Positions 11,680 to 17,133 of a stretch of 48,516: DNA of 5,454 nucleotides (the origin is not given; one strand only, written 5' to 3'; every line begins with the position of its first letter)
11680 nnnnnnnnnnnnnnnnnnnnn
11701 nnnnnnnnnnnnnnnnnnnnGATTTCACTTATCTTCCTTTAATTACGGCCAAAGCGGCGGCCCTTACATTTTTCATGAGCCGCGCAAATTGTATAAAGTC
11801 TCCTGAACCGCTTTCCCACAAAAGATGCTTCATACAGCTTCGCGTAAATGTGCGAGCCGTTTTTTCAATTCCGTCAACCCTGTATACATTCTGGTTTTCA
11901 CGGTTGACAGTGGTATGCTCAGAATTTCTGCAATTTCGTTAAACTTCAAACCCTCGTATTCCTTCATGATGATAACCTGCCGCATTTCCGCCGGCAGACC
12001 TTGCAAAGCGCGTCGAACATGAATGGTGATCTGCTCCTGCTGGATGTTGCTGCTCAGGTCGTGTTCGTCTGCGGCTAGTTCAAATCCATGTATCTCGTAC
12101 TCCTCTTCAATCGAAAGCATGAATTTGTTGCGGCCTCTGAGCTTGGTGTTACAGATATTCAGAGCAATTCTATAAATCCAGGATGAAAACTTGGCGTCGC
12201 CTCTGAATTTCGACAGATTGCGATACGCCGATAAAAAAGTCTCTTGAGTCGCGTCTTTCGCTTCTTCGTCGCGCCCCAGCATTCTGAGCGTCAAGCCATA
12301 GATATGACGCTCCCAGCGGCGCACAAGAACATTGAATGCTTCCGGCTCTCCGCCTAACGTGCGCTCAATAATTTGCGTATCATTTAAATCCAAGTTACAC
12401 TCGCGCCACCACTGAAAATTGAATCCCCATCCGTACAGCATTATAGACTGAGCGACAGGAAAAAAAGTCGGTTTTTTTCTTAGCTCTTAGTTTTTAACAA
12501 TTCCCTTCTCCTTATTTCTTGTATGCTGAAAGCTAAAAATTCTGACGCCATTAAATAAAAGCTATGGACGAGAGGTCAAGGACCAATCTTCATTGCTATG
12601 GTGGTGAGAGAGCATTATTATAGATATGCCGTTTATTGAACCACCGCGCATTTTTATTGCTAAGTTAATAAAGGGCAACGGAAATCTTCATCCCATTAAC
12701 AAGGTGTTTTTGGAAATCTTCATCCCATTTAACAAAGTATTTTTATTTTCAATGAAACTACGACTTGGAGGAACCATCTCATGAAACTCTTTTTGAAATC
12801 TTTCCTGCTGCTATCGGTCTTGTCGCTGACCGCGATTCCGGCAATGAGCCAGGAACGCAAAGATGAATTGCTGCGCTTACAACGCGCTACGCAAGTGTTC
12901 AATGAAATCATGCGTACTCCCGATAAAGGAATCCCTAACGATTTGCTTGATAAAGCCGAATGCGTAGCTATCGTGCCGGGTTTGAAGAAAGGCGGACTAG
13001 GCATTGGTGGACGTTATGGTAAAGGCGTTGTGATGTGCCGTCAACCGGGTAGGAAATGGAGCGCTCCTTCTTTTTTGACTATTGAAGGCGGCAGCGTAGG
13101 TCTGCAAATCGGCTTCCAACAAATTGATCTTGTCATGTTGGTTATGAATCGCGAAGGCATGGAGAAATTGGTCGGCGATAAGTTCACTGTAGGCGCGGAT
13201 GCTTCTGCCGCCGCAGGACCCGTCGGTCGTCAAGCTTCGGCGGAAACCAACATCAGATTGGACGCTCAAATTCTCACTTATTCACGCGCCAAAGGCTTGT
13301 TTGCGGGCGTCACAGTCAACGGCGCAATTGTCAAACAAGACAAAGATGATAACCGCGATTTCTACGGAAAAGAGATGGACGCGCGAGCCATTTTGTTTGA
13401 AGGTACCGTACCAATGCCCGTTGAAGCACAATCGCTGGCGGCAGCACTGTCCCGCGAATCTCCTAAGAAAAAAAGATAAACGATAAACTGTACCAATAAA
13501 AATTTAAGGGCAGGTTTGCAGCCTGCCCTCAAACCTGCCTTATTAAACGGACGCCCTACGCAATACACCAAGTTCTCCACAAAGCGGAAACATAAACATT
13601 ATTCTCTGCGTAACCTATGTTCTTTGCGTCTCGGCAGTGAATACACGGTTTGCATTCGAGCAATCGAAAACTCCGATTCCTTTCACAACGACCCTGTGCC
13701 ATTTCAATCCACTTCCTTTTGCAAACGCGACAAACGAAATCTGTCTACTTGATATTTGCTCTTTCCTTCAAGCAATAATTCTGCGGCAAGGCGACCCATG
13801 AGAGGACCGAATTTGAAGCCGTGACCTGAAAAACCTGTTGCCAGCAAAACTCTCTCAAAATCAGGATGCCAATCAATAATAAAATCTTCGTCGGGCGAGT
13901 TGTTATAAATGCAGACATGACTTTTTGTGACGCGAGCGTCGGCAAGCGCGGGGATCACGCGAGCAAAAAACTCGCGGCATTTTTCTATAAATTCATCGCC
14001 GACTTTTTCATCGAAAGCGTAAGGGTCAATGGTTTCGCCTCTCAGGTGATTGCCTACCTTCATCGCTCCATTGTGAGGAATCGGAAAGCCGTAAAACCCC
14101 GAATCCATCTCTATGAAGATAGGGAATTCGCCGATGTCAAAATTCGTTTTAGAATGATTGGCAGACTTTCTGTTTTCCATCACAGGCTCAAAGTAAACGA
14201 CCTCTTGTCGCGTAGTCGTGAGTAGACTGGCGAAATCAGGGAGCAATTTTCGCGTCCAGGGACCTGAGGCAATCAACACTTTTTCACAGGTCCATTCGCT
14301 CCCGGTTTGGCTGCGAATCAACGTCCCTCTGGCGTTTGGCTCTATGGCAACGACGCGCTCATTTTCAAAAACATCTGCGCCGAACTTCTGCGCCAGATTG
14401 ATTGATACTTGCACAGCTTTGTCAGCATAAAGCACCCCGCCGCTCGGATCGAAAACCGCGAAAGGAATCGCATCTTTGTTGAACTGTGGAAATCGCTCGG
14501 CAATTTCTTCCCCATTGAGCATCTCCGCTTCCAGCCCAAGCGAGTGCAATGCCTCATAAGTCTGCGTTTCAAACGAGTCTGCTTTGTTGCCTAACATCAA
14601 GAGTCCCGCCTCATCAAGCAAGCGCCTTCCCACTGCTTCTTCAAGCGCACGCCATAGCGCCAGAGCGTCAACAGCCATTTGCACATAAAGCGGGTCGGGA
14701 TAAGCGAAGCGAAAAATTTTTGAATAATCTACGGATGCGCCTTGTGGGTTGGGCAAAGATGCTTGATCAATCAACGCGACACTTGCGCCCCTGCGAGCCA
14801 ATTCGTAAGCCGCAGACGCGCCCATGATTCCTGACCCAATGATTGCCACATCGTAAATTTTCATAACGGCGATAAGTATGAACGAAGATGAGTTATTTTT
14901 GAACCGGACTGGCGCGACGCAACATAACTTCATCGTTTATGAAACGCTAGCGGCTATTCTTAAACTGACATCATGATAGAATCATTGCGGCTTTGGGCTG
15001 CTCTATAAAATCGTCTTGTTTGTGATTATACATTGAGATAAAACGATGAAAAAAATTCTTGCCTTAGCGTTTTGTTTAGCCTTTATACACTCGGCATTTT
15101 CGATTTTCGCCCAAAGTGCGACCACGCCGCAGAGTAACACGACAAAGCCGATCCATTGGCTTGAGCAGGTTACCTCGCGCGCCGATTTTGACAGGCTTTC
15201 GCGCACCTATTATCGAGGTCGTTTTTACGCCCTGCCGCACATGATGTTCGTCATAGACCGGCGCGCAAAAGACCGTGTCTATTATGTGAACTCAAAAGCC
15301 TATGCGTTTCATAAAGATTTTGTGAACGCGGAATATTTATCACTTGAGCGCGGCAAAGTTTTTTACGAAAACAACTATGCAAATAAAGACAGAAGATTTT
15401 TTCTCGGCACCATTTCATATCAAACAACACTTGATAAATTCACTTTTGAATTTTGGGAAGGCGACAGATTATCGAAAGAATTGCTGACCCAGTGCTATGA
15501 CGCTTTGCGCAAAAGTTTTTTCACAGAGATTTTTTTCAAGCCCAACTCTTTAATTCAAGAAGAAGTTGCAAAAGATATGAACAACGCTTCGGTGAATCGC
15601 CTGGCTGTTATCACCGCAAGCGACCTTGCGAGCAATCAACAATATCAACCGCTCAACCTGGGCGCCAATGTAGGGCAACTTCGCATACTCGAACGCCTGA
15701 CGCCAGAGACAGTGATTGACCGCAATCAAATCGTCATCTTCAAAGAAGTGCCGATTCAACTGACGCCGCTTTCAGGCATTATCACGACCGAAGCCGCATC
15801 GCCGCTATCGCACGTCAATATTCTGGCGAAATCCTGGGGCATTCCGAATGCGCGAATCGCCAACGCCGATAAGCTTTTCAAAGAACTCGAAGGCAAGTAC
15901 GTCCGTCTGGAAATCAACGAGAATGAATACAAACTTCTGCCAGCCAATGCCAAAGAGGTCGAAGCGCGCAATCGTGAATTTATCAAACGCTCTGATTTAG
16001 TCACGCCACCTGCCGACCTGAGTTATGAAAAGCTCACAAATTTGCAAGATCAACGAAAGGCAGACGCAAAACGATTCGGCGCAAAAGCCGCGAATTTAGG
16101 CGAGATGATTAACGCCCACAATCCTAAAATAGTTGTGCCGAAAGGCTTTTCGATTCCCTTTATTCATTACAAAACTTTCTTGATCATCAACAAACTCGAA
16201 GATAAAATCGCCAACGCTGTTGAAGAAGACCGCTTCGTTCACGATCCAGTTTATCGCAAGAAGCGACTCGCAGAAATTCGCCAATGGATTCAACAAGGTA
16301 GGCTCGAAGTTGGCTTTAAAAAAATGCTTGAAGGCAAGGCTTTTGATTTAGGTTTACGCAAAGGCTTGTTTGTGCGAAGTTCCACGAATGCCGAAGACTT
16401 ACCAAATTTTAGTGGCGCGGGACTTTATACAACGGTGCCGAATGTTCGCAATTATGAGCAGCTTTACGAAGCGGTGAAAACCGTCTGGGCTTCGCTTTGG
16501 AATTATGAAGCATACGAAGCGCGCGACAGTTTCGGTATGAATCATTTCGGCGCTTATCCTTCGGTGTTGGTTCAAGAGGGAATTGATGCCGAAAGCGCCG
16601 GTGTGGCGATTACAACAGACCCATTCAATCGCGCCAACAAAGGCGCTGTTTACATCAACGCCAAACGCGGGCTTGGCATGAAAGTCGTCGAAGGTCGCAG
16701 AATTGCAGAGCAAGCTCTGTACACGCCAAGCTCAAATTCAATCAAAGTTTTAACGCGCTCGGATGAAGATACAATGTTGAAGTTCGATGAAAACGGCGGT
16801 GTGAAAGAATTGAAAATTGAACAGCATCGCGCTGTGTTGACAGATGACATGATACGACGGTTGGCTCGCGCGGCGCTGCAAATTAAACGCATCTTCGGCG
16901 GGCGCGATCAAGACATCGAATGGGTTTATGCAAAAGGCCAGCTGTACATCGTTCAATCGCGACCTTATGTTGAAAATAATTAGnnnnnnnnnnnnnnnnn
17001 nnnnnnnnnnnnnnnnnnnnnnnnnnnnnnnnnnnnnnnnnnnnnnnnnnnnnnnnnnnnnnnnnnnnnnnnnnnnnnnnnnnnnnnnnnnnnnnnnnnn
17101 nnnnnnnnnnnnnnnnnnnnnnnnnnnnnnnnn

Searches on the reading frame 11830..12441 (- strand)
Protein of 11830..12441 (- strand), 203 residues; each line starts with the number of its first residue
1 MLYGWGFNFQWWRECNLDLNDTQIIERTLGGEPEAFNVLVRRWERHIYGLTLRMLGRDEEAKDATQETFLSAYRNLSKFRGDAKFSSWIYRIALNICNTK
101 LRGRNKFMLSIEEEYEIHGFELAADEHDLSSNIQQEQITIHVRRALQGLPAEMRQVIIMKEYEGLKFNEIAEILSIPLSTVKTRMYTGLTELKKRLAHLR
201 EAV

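Call 59: search_protein_families(library=pfam, proteins=[window:11830-12441:-], max_evalue=0.00001)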
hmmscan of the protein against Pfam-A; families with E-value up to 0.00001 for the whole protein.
window:11830-12441:- (203 aa): 3 families
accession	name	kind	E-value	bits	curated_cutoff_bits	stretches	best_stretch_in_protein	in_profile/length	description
PF04542.20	Sigma70_r2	-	7.6e-16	58.1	24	1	39-105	1-69/71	Sigma-70 region 2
PF08281.18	Sigma70_r4_2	-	4.3e-13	49.1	25.7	1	142-191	4-53/54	Sigma-70, region 4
PF04545.22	Sigma70_r4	-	9.4e-11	41.5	24.1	1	145-194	1-50/50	Sigma-70, region 4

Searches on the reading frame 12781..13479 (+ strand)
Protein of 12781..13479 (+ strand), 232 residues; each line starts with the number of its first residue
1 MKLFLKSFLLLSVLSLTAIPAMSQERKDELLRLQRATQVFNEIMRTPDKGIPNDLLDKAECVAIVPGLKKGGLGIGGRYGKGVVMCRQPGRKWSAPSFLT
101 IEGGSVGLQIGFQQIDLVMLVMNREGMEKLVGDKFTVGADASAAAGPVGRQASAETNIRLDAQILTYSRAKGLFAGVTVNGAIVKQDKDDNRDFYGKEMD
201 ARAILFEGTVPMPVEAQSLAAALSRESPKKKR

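Call 59: search_protein_families(library=pfam, proteins=[window:12781-13479:+], max_evalue=0.00001)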
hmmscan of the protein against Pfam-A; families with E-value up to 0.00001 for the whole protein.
window:12781-13479:+ (232 aa): 1 family
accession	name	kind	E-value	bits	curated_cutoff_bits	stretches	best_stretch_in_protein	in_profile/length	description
PF04366.17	Ysc84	-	6.2e-40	136.3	25.1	1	103-224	2-125/127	Las17-binding protein actin regulator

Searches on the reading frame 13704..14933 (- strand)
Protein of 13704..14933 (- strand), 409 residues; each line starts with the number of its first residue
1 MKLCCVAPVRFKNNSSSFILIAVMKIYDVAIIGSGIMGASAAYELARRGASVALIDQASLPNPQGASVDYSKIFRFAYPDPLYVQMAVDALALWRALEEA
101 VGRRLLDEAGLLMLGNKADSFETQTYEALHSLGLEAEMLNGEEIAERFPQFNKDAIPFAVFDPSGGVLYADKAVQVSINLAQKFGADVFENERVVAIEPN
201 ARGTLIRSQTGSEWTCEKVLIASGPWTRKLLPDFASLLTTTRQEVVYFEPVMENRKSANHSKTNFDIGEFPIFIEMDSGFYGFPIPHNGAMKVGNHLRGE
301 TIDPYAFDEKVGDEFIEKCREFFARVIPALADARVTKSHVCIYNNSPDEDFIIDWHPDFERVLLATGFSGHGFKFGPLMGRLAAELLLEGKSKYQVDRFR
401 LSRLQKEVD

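Call 59: search_protein_families(library=pfam, proteins=[window:13704-14933:-], max_evalue=0.00001)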
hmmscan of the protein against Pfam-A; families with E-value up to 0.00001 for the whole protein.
window:13704-14933:- (409 aa): 4 families
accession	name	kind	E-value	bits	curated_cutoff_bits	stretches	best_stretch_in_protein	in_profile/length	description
PF01266.30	DAO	-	7.2e-61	207.1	27.9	1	28-386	1-353/353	FAD dependent oxidoreductase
PF07992.20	Pyr_redox_2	-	1.5e-08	34.9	26.1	1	27-233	1-118/291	Pyridine nucleotide-disulphide oxidoreductase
PF13450.12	NAD_binding_8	-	5.2e-07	30.3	21.9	1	31-79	1-48/68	NAD(P)-binding Rossmann-like domain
PF01494.25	FAD_binding_3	-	7.9e-07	29.1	22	0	27-59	2-34/349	FAD binding domain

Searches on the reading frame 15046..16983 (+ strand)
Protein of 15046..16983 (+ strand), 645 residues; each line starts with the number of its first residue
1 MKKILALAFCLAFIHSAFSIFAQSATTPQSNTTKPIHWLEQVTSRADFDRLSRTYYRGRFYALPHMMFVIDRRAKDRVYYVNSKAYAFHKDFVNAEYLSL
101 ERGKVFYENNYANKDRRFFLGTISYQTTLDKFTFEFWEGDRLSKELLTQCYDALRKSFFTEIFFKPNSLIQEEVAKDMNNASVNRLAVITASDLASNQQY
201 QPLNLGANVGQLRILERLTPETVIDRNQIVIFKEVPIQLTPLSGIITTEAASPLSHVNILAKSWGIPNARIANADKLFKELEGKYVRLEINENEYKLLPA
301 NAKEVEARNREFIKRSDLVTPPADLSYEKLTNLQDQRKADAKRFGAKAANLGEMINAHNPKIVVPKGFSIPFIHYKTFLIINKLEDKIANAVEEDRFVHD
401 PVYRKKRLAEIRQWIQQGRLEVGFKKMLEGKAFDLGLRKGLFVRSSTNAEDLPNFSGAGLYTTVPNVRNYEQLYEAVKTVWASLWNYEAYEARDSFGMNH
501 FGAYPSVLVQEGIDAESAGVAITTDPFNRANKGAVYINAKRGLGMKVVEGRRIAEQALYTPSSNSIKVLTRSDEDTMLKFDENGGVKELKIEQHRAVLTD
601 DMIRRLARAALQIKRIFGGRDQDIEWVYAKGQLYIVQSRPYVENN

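Call 59: search_protein_families(library=pfam, proteins=[window:15046-16983:+], max_evalue=0.00001)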
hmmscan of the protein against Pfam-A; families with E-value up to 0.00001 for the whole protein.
window:15046-16983:+ (645 aa): 1 family
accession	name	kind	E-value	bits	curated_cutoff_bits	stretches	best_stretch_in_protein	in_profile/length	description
PF01326.24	PPDK_N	-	3.9e-55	187.8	27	1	343-642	3-310/328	Pyruvate phosphate dikinase, AMP/ATP-binding domain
